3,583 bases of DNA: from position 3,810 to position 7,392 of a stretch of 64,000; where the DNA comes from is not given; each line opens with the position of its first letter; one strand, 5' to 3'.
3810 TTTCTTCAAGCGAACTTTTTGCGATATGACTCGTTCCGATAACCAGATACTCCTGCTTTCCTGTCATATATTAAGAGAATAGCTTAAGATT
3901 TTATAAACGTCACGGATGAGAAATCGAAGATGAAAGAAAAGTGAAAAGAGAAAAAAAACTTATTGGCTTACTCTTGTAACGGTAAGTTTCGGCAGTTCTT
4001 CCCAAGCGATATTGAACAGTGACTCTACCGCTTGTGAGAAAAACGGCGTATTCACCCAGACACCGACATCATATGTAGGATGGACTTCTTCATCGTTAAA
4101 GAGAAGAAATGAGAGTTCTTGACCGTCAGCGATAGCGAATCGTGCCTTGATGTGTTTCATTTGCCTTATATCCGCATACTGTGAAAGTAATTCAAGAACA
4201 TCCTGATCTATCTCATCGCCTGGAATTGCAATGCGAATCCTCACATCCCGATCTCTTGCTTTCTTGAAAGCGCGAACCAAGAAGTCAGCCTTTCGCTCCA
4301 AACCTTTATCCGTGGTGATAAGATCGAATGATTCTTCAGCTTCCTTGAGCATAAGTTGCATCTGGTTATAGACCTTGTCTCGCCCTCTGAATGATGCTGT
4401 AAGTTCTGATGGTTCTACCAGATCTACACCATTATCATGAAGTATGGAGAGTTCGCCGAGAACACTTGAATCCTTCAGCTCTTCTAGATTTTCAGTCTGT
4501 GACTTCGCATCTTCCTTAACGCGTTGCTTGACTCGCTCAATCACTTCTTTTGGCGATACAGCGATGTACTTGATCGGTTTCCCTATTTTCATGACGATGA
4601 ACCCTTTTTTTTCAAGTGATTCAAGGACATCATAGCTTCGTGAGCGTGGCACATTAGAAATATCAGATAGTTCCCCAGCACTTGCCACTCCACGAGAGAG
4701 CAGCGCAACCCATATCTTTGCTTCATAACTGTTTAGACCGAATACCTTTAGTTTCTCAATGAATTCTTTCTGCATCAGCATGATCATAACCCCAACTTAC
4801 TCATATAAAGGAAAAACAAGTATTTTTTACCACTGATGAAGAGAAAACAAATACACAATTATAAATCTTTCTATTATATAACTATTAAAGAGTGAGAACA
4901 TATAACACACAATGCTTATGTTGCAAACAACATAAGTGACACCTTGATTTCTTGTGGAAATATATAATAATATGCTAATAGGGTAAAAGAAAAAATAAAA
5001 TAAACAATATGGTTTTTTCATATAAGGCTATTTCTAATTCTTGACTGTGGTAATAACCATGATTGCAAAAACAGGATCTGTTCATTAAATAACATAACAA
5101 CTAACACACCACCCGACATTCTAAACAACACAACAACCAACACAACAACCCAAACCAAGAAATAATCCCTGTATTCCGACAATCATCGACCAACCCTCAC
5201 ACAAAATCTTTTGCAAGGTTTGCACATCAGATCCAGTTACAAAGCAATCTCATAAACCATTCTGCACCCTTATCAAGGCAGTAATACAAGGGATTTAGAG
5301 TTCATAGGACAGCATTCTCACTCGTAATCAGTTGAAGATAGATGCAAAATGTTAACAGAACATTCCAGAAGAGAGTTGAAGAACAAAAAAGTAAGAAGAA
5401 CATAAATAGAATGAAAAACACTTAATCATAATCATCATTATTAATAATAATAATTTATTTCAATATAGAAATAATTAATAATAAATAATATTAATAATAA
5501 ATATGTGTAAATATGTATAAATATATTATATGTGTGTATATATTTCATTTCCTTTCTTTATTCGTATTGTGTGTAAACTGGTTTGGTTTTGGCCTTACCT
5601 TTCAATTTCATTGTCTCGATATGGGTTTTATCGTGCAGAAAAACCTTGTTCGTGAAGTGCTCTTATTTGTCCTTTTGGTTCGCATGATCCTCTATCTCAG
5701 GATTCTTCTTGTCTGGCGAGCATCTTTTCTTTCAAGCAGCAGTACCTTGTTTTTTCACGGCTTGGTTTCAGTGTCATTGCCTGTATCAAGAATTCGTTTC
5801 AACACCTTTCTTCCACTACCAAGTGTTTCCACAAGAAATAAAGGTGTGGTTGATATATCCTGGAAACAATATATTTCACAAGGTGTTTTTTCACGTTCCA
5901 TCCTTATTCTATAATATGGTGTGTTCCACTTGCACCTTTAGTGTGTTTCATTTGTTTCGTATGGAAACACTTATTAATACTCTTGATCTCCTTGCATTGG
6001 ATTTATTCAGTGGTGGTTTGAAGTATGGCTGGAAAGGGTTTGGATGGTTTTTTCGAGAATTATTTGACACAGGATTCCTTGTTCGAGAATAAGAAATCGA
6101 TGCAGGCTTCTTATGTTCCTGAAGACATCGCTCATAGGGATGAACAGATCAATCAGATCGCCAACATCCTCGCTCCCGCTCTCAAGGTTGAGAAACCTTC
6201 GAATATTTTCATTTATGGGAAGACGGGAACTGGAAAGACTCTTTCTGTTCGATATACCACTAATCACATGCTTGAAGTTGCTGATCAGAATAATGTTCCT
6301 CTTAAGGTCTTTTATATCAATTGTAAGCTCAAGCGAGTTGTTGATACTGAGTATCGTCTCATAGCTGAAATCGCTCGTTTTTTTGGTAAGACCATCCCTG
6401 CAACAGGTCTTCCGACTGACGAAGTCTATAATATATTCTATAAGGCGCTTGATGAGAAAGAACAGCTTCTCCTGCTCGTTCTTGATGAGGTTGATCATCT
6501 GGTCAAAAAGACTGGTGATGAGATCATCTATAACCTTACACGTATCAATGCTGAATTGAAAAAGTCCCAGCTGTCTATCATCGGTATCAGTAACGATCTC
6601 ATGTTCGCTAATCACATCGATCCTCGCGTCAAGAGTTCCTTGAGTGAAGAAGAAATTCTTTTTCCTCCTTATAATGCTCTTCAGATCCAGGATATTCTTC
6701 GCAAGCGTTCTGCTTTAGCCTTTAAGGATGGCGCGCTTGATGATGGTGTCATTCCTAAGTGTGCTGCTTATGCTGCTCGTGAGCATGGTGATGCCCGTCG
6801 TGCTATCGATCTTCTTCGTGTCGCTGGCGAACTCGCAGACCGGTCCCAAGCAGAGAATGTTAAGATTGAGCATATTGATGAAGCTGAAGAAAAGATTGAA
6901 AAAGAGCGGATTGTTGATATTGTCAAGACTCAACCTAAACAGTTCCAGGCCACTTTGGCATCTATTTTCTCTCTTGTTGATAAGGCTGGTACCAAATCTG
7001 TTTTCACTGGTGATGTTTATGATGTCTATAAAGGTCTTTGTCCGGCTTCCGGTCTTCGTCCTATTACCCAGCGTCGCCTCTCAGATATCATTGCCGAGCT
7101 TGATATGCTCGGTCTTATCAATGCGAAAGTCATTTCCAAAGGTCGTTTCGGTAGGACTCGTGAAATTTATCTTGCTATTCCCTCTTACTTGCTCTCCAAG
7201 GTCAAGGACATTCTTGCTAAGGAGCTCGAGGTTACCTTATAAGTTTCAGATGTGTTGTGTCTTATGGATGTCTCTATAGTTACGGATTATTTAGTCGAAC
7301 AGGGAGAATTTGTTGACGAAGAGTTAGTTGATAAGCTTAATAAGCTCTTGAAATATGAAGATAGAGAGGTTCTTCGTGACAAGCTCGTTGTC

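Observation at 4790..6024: Replication origin with ORB-like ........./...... repeats and a ~90% AT unwinding element, within a replisome gene island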

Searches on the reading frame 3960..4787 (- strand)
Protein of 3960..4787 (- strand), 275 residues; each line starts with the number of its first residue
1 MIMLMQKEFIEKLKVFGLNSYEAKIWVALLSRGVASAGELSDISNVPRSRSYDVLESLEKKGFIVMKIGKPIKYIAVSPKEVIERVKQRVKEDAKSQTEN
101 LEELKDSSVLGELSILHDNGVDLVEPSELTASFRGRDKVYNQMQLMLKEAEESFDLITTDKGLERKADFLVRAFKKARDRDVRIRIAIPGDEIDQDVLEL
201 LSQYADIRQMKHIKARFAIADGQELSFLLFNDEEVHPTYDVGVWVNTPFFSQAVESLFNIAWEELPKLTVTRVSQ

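Call 3: search_protein_families(library=pfam, proteins=[window:3960-4787:-])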
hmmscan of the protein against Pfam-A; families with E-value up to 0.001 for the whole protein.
window:3960-4787:- (275 aa): 2 families
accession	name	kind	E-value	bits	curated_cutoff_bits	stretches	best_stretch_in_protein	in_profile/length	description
PF01978.25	TrmB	-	3.1e-20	72.2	25.6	1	13-80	1-68/68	Sugar-specific transcriptional regulator TrmB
PF11495.14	Regulator_TrmB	-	0.00072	19.3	22.2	0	134-228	6-95/233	Archaeal transcriptional regulator TrmB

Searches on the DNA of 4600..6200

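Call 8: search_rna_families(source=window, start=4600, end=6200, threshold=evalue, max_evalue=1)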
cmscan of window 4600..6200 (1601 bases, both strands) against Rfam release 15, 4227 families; matches with E-value up to 1: 0.
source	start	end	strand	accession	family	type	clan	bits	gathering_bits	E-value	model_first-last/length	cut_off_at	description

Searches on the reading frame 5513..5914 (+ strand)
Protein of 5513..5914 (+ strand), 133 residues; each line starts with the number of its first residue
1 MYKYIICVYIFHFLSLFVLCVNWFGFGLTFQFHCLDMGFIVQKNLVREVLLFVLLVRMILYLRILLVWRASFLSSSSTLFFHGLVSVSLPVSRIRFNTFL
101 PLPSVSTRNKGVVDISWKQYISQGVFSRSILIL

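Call 18: search_protein_families(library=pfam, proteins=[window:5513-5914:+], max_evalue=0.01)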
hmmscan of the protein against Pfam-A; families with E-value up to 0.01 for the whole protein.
window:5513-5914:+ (133 aa): 0 families

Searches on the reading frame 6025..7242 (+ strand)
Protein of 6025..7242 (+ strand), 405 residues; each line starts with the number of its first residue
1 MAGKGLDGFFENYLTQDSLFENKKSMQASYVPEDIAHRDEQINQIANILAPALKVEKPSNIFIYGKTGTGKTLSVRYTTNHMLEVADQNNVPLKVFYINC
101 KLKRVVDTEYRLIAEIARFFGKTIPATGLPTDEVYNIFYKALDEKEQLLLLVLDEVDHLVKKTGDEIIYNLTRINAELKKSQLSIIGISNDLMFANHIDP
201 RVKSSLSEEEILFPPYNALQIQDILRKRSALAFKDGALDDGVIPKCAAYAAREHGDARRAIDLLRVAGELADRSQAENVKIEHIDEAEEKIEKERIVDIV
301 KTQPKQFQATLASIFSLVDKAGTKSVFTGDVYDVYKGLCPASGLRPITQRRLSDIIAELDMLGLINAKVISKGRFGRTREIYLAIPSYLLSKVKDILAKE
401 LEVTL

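Call 3: search_protein_families(library=pfam, proteins=[window:6025-7242:+])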
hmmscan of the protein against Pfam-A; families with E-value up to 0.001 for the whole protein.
window:6025-7242:+ (405 aa): 9 families
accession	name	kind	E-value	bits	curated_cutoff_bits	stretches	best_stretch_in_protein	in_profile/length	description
PF22703.2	Cdc6_lid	-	4.6e-26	90.9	27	1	222-289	1-68/68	Cdc6 AAA+ ATPase-type lid domain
PF09079.17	Cdc6_C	-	1.2e-23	83.3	25.1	1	299-387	2-90/96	CDC6, C terminal winged helix domain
PF13401.12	AAA_22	-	3.7e-11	43.9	27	1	58-187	5-122/130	AAA domain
PF13191.12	AAA_16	-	1.1e-07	33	32.6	1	37-173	4-157/167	AAA ATPase domain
PF00004.35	AAA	-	5.1e-06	27.4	21.2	1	62-213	2-129/131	ATPase family associated with various cellular activities (AAA)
PF05621.17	TniB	-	1.5e-05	25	22.4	1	45-188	19-160/189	Bacterial TniB protein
PF01637.24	ATPase_2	-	3e-05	24.4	33.2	1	38-182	4-146/225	ATPase domain predominantly from Archaea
PF22606.2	Cdc6-ORC-like_ATPase_lid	-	5.9e-05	23.3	27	1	216-271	1-56/60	Cdc6/ORC-like, ATPase lid domain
PF00270.35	DEAD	-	0.00019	21.6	26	0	54-84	12-40/167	DEAD/DEAH box helicase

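Call 9: find_encoding_contigs(protein=window:6025-7242:+, flank=10000, max_places=6)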
Protein window:6025-7242:+ (405 aa): 4 contigs read that carry it; 3 places shown.
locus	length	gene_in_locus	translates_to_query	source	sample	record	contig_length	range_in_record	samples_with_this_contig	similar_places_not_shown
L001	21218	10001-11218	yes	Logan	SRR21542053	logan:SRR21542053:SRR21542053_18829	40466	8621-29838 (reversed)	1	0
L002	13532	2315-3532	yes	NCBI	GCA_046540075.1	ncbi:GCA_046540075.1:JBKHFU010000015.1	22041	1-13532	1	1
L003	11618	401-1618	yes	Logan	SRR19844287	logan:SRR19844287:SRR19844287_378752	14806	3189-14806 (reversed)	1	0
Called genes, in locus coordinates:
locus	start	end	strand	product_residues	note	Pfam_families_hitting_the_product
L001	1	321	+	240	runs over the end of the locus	PF01479:S4, PF00849:PseudoU_synth_2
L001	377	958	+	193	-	PF13302:Acetyltransf_3, PF00583:Acetyltransf_1 (weak)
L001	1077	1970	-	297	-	PF01171:ATP_bind_3, PF03054:tRNA_Me_trans (weak)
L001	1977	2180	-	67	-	PF02597:ThiS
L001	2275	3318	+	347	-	PF01944:SpoIIM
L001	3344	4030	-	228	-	-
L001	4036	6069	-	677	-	PF14551:MCM_N, PF17207:MCM_OB, PF00493:MCM, PF07728:AAA_5 (weak), PF01078:Mg_chelatase (weak), PF17855:MCM_lid, PF21100:WHD_MCM (weak), PF21120: (weak)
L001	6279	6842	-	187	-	PF00352:TBP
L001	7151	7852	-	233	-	PF01963:TraB_PrgY_gumN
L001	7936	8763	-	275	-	PF01978:TrmB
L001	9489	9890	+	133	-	-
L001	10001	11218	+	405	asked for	PF05621:TniB (faint), PF13191:AAA_16 (weak), PF00004:AAA (weak), PF13401:AAA_22, PF22703:Cdc6_lid, PF09079:WHD_Cdc6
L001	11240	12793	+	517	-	PF01336:tRNA_anti-codon, PF00149:Metallophos, PF04042:DNA_pol_E_B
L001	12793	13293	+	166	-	-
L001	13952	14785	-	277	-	-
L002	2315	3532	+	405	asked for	PF05621:TniB (faint), PF13191:AAA_16 (weak), PF00004:AAA (weak), PF13401:AAA_22, PF22703:Cdc6_lid, PF09079:WHD_Cdc6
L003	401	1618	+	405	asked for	PF05621:TniB (faint), PF13191:AAA_16 (weak), PF00004:AAA (weak), PF13401:AAA_22, PF22703:Cdc6_lid, PF09079:WHD_Cdc6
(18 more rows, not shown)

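Call 10: find_related_loci(query=window:6025-7239:+, collection=genome_contigs, flank=4000)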
Query window:6025-7239:+ (405 aa) in genome_contigs; peptide patterns used: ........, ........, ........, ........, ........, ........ (x = any residue, [..] = any of these).
585 stretches matched a pattern; 463 encode a relative of the query (tblastn E <= 1e-3); the best 80 are kept; 80 distinct loci.
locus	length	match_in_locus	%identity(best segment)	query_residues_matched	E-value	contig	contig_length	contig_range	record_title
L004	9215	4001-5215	95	1-405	0e+0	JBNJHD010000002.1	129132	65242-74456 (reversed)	MAG: Nanobdellota archaeon isolate Y22_14dBSe1.bin.74 NODE_16_length_129132_cov_18.582401, whole genome shotgun sequence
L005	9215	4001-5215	89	1-405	0e+0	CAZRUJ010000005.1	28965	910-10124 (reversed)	MAG TPA_asm: uncultured Methanosarcinales archaeon isolate SRP252850_co1_20 genome assembly, contig: NODE_2769_length_28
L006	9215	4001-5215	87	1-405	0e+0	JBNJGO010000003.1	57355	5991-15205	MAG: Nanobdellota archaeon isolate Y22_30dBSe2.bin.8 NODE_137_length_57355_cov_34.102312, whole genome shotgun sequence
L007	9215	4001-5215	77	1-405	0e+0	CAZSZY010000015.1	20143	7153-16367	MAG TPA_asm: uncultured Methanosarcinales archaeon isolate SRP191223_co1_382 genome assembly, contig: NODE_2461_length_2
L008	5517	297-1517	77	1-403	0e+0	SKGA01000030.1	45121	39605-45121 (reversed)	MAG: Candidatus Woesearchaeota archaeon isolate CSBr16_114 CSBr16-254, whole genome shotgun sequence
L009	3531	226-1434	76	1-401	0e+0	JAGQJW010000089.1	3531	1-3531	MAG: Nanoarchaeota archaeon isolate HKST-UBA04 NODE_89_length_3531_cov_4.843660, whole genome shotgun sequence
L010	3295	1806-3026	76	1-403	0e+0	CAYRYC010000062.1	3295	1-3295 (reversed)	MAG TPA_asm: uncultured Methanosarcinales archaeon isolate binchicken_co181_566 genome assembly, contig: NODE_70746_leng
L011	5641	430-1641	75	2-405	0e+0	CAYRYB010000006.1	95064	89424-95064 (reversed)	MAG TPA_asm: uncultured Methanosarcinales archaeon isolate binchicken_co164_146 genome assembly, contig: NODE_9_length_9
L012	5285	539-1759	76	1-403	0e+0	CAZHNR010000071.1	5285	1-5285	MAG TPA_asm: uncultured Methanosarcinales archaeon isolate SRP063590_co1_39 genome assembly, contig: NODE_16337_length_5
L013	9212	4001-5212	75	1-402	0e+0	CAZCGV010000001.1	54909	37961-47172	MAG TPA_asm: uncultured Methanosarcinales archaeon isolate binchicken_co42_508 genome assembly, contig: NODE_411_length_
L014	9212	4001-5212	74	1-403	0e+0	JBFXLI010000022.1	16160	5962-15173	MAG: Candidatus Woesearchaeota archaeon isolate CA_2019_TPIn_95 NODE_12182_length_16160_cov_9.435976_TPIn, whole genome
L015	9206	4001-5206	70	1-403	0e+0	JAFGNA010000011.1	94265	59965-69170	MAG: Candidatus Woesearchaeota archaeon isolate Zod_Metabat.513 k87_6456485, whole genome shotgun sequence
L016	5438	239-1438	67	1-401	0e+0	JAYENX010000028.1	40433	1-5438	MAG: Nanoarchaeota archaeon isolate MAG044 MAG044_28, whole genome shotgun sequence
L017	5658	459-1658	67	3-403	0e+0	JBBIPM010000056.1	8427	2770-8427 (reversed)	MAG: Candidatus Woesearchaeota archaeon isolate PGF172224_bin_302 NODE_2850_length_8427_cov_9.013497, whole genome shotg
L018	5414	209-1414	68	1-403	0e+0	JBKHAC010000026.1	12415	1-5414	MAG: Candidatus Woesearchaeota archaeon isolate D1M01_101 NODE_8021_length_12415_cov_7.287540, whole genome shotgun sequ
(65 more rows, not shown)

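Call 32: search_solved_structures(query=window:6025-7239:+, show_alignments=2)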
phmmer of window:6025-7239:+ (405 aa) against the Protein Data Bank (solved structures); distinct sequences matched with E-value up to 0.001: 21.
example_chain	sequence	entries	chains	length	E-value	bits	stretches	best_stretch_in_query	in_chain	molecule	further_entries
2qby_A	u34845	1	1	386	3.1e-106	358.9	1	17-390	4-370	Cell division control protein 6 homolog 1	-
2v1u_A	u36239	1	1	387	5e-97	328.6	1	18-384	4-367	CELL DIVISION CONTROL PROTEIN 6 HOMOLOG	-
2qby_B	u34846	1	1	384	2.2e-46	161.9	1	34-382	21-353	Cell division control protein 6 homolog 3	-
1fnn_A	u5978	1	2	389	1.6e-22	83.4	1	27-399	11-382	CELL DIVISION CONTROL PROTEIN 6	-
8rwv_F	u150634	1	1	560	9e-22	81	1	18-278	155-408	Cell division control protein 6 homolog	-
8s0e_G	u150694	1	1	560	1e-21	80.8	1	18-278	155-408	Cell division control protein 6 homolog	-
5uj7_A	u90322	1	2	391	4.3e-20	75.4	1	21-356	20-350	Origin recognition complex subunit 1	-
7jpo_A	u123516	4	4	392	4.3e-20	75.4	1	21-356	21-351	Origin recognition complex subunit 1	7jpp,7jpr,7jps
5ujm_A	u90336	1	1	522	1.1e-19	74.1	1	21-352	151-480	Origin recognition complex subunit 1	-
7ctf_A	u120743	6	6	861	3.5e-19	72.4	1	21-352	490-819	Origin recognition complex subunit 1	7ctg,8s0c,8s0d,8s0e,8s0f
8rwv_A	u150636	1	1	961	4.3e-19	72.2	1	21-352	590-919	Origin recognition complex subunit 1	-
4xgc_A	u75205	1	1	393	1.2e-16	64.1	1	23-337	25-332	Origin recognition complex subunit 1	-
7jgr_G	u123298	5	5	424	2.1e-16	63.3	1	20-300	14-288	Cell division control protein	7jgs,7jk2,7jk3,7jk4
7jgr_A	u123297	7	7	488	2.3e-16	63.1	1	23-337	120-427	Origin recognition complex subunit 1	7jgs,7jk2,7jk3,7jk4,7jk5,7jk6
1w5s_A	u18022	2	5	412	1.6e-14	57.1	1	17-387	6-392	ORIGIN RECOGNITION COMPLEX SUBUNIT 2 ORC2 | ORC2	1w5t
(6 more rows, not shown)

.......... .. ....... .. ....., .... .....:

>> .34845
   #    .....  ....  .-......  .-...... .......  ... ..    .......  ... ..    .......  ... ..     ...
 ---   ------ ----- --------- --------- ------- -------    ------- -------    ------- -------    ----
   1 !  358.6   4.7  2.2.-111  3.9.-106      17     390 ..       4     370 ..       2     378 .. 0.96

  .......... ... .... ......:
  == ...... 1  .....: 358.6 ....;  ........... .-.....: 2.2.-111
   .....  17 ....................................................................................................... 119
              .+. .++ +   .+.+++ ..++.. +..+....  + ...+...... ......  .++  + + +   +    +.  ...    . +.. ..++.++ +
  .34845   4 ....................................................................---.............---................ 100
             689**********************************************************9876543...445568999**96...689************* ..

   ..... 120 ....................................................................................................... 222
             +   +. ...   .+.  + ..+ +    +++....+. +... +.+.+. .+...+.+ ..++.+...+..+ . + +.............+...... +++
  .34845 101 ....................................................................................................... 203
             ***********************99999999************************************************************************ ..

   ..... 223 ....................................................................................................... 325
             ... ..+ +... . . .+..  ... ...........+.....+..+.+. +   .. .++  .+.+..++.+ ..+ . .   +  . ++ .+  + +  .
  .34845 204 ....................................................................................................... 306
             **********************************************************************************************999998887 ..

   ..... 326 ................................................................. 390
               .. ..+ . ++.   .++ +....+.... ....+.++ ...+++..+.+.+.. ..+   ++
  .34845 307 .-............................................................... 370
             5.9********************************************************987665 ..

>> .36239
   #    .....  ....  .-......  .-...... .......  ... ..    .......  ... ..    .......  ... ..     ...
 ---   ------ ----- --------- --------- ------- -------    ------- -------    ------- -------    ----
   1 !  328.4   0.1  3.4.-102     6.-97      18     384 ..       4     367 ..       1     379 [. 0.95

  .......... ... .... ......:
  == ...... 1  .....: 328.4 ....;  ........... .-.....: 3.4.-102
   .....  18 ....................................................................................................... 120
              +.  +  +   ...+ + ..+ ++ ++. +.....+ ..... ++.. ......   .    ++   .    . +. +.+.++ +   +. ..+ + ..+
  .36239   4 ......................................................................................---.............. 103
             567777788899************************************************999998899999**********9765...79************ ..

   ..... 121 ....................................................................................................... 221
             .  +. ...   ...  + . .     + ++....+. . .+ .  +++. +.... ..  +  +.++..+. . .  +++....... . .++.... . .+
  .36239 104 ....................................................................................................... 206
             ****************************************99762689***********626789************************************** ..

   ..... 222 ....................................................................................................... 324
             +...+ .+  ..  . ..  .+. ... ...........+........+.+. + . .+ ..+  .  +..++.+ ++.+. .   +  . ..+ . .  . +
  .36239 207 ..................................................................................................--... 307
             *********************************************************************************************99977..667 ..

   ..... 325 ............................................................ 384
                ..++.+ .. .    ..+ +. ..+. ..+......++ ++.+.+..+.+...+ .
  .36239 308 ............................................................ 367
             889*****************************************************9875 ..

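Call 57: find_homologous_proteins(query=window:6025-7239:+, max_evalue=1e-20)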
Query window:6025-7239:+ (405 aa): 8000 proteins with E <= 1e-20 among 8000 candidates; the best 120 are listed.
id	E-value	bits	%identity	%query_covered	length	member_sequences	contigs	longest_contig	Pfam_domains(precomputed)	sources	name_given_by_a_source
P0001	8.0e-249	843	95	100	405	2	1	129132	PF22703.3,PF00004.36,PF13401.13,PF01637.25,PF05621.18,PF09079.18,PF13191.13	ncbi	ncbi:MAG: ORC1-type DNA replication protein [Nanobdellota archaeon]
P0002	9.0e-232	787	89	100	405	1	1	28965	PF22703.3,PF00004.36,PF13401.13,PF09079.18,PF13191.13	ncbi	-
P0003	1.8e-231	786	87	100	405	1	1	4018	PF22703.3,PF00004.36,PF13401.13,PF01637.25,PF05621.18,PF09079.18,PF13191.13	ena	-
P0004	2.8e-231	785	88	100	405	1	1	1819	PF22703.3,PF00004.36,PF13401.13,PF09079.18,PF13191.13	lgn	-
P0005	6.5e-228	774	87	100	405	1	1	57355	PF22703.3,PF22606.3,PF00004.36,PF13401.13,PF01637.25,PF09079.18,PF13191.13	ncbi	ncbi:MAG: ORC1-type DNA replication protein [Nanobdellota archaeon]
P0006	1.4e-211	720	80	100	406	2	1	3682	PF22703.3,PF00004.36,PF13401.13,PF01637.25,PF05621.18,PF09079.18,PF13191.13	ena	-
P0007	9.1e-208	708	79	100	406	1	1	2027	PF22703.3,PF00004.36,PF13401.13,PF01637.25,PF05621.18,PF09079.18,PF13191.13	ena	-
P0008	8.2e-207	705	78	100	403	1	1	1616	PF22703.3,PF13401.13,PF05621.18,PF09079.18,PF13191.13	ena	-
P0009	9.3e-206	701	78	100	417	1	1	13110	PF22703.3,PF22606.3,PF00004.36,PF13401.13,PF05621.18,PF09079.18,PF13191.13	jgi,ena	-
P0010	1.3e-205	701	78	99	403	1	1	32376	PF22703.3,PF00004.36,PF13401.13,PF01637.25,PF05621.18,PF09079.18,PF13191.13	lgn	-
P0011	2.4e-205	700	78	100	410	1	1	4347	PF22703.3,PF00004.36,PF13401.13,PF01637.25,PF05621.18,PF09079.18,PF13191.13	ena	-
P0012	5.5e-205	699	78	99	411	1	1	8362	PF22703.3,PF22606.3,PF00004.36,PF13401.13,PF01637.25,PF05621.18,PF09079.18,PF13191.13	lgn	-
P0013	1.4e-204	697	78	100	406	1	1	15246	PF22703.3,PF00004.36,PF13401.13,PF01637.25,PF05621.18,PF09079.18,PF13191.13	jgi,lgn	-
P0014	2.5e-204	697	77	100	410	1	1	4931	PF22703.3,PF00004.36,PF13401.13,PF01637.25,PF05621.18,PF09079.18,PF13191.13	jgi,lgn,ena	-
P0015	1.8e-203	694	78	100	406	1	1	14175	PF22703.3,PF22606.3,PF13401.13,PF05621.18,PF09079.18,PF13191.13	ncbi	-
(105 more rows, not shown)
